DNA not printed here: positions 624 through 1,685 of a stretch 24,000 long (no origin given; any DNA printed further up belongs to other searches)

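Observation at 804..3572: Three-gene same-strand cassette: unknown helical protein, DUF4238, DUF2971. Possible multi-gene variant of a single-gene defence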

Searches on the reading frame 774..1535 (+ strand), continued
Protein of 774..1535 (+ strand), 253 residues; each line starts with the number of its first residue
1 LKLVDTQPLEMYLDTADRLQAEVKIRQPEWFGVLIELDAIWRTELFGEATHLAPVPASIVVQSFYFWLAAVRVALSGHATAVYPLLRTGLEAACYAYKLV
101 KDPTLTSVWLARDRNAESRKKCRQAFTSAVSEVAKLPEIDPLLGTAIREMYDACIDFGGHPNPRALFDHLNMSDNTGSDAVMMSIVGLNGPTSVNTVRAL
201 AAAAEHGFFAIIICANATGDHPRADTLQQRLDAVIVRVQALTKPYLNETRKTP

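Call 70: search_dna_similar(query=window:774-1535:+, collection=plasmids, mode=protein, max_evalue=0.001, max_rows=20)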
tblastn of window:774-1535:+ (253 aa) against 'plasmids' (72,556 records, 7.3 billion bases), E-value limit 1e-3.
Records with a match: 25; places in all: 25; records where one place covers at least 80% of the query: 4.
Best place of each record, by identity: <60% 25.
By first word of the organism name: Klebsiella 8; Rhizobium 5; Mesorhizobium 3; Burkholderia 3; Martelella 2; Agrobacterium 1; Ensifer 1; Caballeronia 1; Duffyella 1.
By predicted mobility (MOB-suite, as given by PLSDB): conjugative 13; non-mobilizable 7; mobilizable 5.
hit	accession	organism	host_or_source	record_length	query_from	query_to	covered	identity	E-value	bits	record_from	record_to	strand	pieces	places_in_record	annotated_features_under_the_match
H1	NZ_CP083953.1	Mesorhizobium sp. B2-1-8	cell culture,soil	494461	1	232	92%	36.6%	3e-32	131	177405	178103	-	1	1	hypothetical protein (x2)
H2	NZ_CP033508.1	Mesorhizobium jarvisii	Lotus corniculatus,cell culture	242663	9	233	89%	33.5%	1e-30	126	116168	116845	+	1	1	hypothetical protein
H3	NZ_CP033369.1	Mesorhizobium loti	Lotus sp.,cell culture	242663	9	233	89%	33.5%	1e-30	126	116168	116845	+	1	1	hypothetical protein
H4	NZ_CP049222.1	Agrobacterium tumefaciens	Clematis,cell culture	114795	7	217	83%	34.0%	2e-24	108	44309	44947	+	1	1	hypothetical protein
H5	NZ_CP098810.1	Ensifer adhaerens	whole organism,soil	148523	28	217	75%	34.6%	3e-26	114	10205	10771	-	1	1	hypothetical protein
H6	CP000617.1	Burkholderia vietnamiensis G4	-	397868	37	232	77%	32.2%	2e-22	102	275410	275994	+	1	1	hypothetical protein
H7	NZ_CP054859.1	Martelella sp. NC18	single cell,mine sediment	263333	54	232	71%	33.9%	8e-22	101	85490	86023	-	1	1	hypothetical protein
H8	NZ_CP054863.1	Martelella sp. NC20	single cell,Soudan mine sediment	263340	54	232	71%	33.9%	8e-22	101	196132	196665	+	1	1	hypothetical protein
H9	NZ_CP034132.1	Klebsiella quasipneumoniae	Homo sapiens,blood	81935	26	222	78%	29.8%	7e-22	101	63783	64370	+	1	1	hypothetical protein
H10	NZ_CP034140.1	Klebsiella quasipneumoniae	Homo sapiens,blood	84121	26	222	78%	29.8%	7e-22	101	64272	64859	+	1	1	hypothetical protein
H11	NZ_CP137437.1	Klebsiella quasipneumoniae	Homo sapiens,whole organism,wound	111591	26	222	78%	29.8%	7e-22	101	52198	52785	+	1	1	hypothetical protein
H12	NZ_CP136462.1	Klebsiella pneumoniae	-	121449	26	222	78%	29.8%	7e-22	101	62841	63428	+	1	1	hypothetical protein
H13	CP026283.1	Klebsiella oxytoca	-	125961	26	222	78%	29.8%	7e-22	101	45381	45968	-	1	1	hypothetical protein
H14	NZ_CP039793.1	Klebsiella quasipneumoniae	Homo sapiens,culture,blood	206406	26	222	78%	29.8%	7e-22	101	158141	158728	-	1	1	hypothetical protein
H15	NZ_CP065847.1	Klebsiella quasipneumoniae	Homo sapiens,urine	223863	26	222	78%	29.8%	7e-22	101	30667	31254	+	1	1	hypothetical protein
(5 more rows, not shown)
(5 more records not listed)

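Call 71: get_annotated_region(hit=H9, flank=5000)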
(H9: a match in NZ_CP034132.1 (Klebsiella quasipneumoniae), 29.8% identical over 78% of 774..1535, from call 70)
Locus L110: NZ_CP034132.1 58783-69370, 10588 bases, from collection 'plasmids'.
description: Klebsiella quasipneumoniae strain G4584 plasmid pG4584_81.9Kb, complete sequence
organism: Klebsiella quasipneumoniae (NCBI taxid 1463165)
taxonomy: Bacteria; Pseudomonadota; Gammaproteobacteria; Enterobacterales; Enterobacteriaceae; Klebsiella; Klebsiella quasipneumoniae
host: -; source: Homo sapiens,blood; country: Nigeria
typing (MOB-suite, as given by PLSDB): conjugative; replicon IncFII,IncR,rep_cluster_2183; relaxase MOBF; mating-pair formation MPF_T
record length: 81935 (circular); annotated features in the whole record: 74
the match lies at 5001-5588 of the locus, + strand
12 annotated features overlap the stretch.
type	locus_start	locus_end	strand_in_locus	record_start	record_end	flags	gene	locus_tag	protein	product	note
CDS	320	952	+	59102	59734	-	-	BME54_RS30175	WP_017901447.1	ParA family protein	-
CDS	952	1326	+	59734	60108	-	-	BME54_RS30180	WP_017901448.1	hypothetical protein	-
CDS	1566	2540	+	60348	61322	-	parM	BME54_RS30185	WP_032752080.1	plasmid segregation protein ParM domain-containing protein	-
CDS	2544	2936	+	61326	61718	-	-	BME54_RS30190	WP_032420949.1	plasmid partitioning/stability family protein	-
CDS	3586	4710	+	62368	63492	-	-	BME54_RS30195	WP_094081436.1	hypothetical protein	-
CDS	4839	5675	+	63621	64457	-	-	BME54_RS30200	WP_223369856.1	hypothetical protein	-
CDS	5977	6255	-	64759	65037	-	-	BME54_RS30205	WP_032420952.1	hypothetical protein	-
CDS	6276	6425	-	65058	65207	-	-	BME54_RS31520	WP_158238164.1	hypothetical protein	-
CDS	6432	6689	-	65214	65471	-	-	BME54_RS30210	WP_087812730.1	type II toxin-antitoxin system RelE/ParE family toxin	GO:0030541 - plasmid partitioning [Evidence IEA]; GO:0051290 - protein heterotetramerization [Evidence IEA]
CDS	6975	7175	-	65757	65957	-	-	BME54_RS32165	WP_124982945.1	hypothetical protein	-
CDS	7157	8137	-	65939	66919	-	-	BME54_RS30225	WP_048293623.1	IS5-like element ISKpn26 family transposase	GO:0006313 - DNA transposition [Evidence IEA]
CDS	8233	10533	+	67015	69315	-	traD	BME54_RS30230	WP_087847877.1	type IV conjugative transfer system coupling protein TraD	-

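Call 72: get_annotated_region(hit=H1, flank=5000)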
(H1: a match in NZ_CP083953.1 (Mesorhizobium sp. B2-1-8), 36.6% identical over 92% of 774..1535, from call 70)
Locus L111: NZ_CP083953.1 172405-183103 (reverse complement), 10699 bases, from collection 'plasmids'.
description: Mesorhizobium sp. B2-1-8 plasmid pB2-1-8, complete sequence
organism: Mesorhizobium sp. B2-1-8 (NCBI taxid 2589967)
taxonomy: Bacteria; Pseudomonadota; Alphaproteobacteria; Hyphomicrobiales; Phyllobacteriaceae; Mesorhizobium; Mesorhizobium sp. B2-1-8
host: -; source: cell culture,soil; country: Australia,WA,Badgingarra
typing (MOB-suite, as given by PLSDB): non-mobilizable; mating-pair formation MPF_T
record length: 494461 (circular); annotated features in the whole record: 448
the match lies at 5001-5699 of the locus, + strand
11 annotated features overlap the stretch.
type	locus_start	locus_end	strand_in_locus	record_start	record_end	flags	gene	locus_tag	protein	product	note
CDS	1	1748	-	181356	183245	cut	-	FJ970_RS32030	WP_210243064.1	hypothetical protein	-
CDS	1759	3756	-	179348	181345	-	-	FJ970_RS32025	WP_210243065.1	ATP-binding protein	-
CDS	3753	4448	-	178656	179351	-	-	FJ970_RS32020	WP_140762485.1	hypothetical protein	-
CDS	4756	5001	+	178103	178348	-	-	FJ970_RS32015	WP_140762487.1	hypothetical protein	-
CDS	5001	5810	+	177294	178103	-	-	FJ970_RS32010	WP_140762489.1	hypothetical protein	-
CDS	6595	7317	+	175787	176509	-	-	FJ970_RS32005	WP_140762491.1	toll/interleukin-1 receptor domain-containing protein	GO:0007165 - signal transduction [Evidence IEA]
CDS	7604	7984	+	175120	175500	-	-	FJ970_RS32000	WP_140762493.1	DUF2384 domain-containing protein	-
CDS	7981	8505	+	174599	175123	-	-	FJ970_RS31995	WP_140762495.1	RES family NAD+ phosphorylase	-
CDS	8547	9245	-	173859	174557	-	-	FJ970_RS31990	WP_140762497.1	SMC-Scp complex subunit ScpB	-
CDS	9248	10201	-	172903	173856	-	-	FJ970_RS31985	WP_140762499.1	DUF1403 family protein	-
CDS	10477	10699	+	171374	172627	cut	-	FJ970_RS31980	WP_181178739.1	site-specific integrase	GO:0015074 - DNA integration [Evidence IEA]; GO:0006310 - DNA recombination [Evidence IEA]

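Call 73: get_annotated_region(hit=H4, flank=5000)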
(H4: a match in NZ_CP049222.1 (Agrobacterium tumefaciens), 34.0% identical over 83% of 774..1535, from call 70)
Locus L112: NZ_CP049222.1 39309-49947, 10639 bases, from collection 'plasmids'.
description: Agrobacterium tumefaciens strain Q15/94 plasmid pQ15_94_5, complete sequence
organism: Agrobacterium tumefaciens (NCBI taxid 358)
taxonomy: Bacteria; Pseudomonadota; Alphaproteobacteria; Hyphomicrobiales; Rhizobiaceae; Agrobacterium; Agrobacterium tumefaciens
host: -; source: Clematis,cell culture; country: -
typing (MOB-suite, as given by PLSDB): non-mobilizable; replicon rep_cluster_491; mating-pair formation MPF_T
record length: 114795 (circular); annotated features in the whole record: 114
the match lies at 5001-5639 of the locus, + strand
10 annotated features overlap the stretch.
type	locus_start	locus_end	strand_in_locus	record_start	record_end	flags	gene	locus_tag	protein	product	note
CDS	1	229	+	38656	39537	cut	-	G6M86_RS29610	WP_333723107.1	ImmA/IrrE family metallo-endopeptidase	-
CDS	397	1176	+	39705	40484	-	-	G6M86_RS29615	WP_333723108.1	phage Gp37/Gp68 family protein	-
CDS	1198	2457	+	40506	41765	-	-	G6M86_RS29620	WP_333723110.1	three-Cys-motif partner protein TcmP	-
CDS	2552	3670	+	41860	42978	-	-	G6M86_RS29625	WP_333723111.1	hypothetical protein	-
CDS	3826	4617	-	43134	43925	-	-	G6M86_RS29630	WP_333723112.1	DUF5677 domain-containing protein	-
CDS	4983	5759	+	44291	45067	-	-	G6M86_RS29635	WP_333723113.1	hypothetical protein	-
CDS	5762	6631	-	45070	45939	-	-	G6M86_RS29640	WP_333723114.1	hypothetical protein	-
CDS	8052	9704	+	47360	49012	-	-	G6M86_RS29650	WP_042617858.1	Mu transposase C-terminal domain-containing protein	-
CDS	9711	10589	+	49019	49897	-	-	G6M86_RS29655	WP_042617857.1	TniB family NTP-binding protein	-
CDS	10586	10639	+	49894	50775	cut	-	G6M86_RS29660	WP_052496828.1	TniQ family protein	-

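Call 93: fold_search(model_id=the predicted structure, library=viral)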
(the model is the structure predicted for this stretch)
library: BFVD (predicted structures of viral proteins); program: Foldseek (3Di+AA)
matches with E <= 10: 264; with E <= 0.001: 0
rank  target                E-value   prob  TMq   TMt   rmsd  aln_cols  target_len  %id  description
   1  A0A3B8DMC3            8.2e-02  0.35  0.19  0.13  16.6       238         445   11  DNA-directed RNA polymerase (Fragment) [Acinetobacter phage AJO2]
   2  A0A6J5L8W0            1.2e-01  0.20  0.19  0.15  27.7       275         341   10  Flagellar basal-body/hook protein, C-terminal domain containing protein [uncultured Caudovirales phage]
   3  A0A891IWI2            2.6e-01  0.20  0.20  0.20  17.3       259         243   13  (no name in the UniProt tables at hand)
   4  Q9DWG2                4.0e-01  0.14  0.20  0.10  22.4       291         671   10  PR27 [Rat cytomegalovirus (strain Maastricht)]
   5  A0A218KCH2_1          4.0e-01  0.11  0.18  0.07  32.7       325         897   12  (no name in the UniProt tables at hand)
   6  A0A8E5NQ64            4.0e-01  0.10  0.13  0.04  25.8       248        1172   12  (no name in the UniProt tables at hand)
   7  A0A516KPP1            4.4e-01  0.25  0.20  0.27  12.0       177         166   16  (no name in the UniProt tables at hand)
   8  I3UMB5                5.4e-01  0.06  0.11  0.07  38.3       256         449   14  Rad50/SbcC-type AAA domain-containing protein [Colwellia phage 9A]
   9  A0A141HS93            5.9e-01  0.13  0.19  0.07  26.2       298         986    9  (no name in the UniProt tables at hand)
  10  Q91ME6                7.5e-01  0.05  0.12  0.07  45.0       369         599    9  Non-structural protein 3 [Human rotavirus A]
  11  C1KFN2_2              7.8e-01  0.06  0.13  0.04  33.0       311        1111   10  Putative tail fibre protein [Lactobacillus phage Lb338-1]
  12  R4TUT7                8.2e-01  0.08  0.15  0.18  22.1       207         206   11  (no name in the UniProt tables at hand)
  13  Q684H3                8.2e-01  0.08  0.18  0.16  19.7       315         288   12  (no name in the UniProt tables at hand)
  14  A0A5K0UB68            1.1e+00  0.07  0.16  0.17  19.1       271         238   10  t-SNARE coiled-coil homology domain-containing protein [Yasminevirus sp. GU-2018]
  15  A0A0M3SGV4            1.1e+00  0.07  0.16  0.08  24.7       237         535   13  (no name in the UniProt tables at hand)
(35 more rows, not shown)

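Call 96: search_protein_families(library=pfam, proteins=[L083:5791-6603:-, L073:2201-3175:-, L005:6768-8000:+, L003:4991-5812:+], max_evalue=0.01)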
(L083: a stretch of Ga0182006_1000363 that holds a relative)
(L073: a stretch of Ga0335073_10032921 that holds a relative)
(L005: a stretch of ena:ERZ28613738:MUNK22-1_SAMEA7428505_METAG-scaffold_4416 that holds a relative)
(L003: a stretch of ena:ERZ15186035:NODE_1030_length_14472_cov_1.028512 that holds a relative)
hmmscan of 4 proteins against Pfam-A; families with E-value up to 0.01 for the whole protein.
L083:5791-6603:- (271 aa): 1 family
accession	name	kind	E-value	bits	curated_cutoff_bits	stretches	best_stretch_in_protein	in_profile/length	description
PF14022.11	DUF4238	-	2.2e-37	129.5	27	1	10-243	1-243/281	Protein of unknown function (DUF4238)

L073:2201-3175:- (325 aa): 1 family
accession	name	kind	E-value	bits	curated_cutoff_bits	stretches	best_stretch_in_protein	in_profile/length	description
PF11185.13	DUF2971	-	6e-11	44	22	1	135-245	1-89/89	Protein of unknown function (DUF2971)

L005:6768-8000:+ (410 aa): 0 families

L003:4991-5812:+ (273 aa): 1 family
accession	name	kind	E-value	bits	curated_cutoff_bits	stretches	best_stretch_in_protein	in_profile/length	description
PF02879.22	PGM_PMM_II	-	0.0041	18.1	29.3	0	186-230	20-62/103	Phosphoglucomutase/phosphomannomutase, alpha/beta/alpha domain II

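Call 101: search_protein_families(library=padloc, alignment_id=A3, max_evalue=0.01)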
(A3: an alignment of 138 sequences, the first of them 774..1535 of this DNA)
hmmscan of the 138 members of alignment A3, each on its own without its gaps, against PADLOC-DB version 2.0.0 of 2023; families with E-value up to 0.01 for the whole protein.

A. member 1, window:774-1535:+ (253 aa): 0 families

B. families by the number of members that match (of 138 scanned): 1 family
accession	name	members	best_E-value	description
PDLC04272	PDC-M01B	1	0.007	-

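Call 102: search_protein_families(library=ncbifam, alignment_id=A3, max_evalue=0.01)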
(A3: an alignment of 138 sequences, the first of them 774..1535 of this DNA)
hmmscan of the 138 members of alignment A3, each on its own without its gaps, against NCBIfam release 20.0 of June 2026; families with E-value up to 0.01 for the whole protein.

A. member 1, window:774-1535:+ (253 aa): 0 families

B. families by the number of members that match (of 138 scanned): 3 families
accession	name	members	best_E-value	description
TIGR02857.1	CydD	1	0.0027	thiol reductant ABC exporter subunit CydD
NF005941.0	PRK07993.1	1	0.0036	DNA polymerase III subunit delta'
NF010732.0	PRK14134.1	1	0.009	recombination regulator RecX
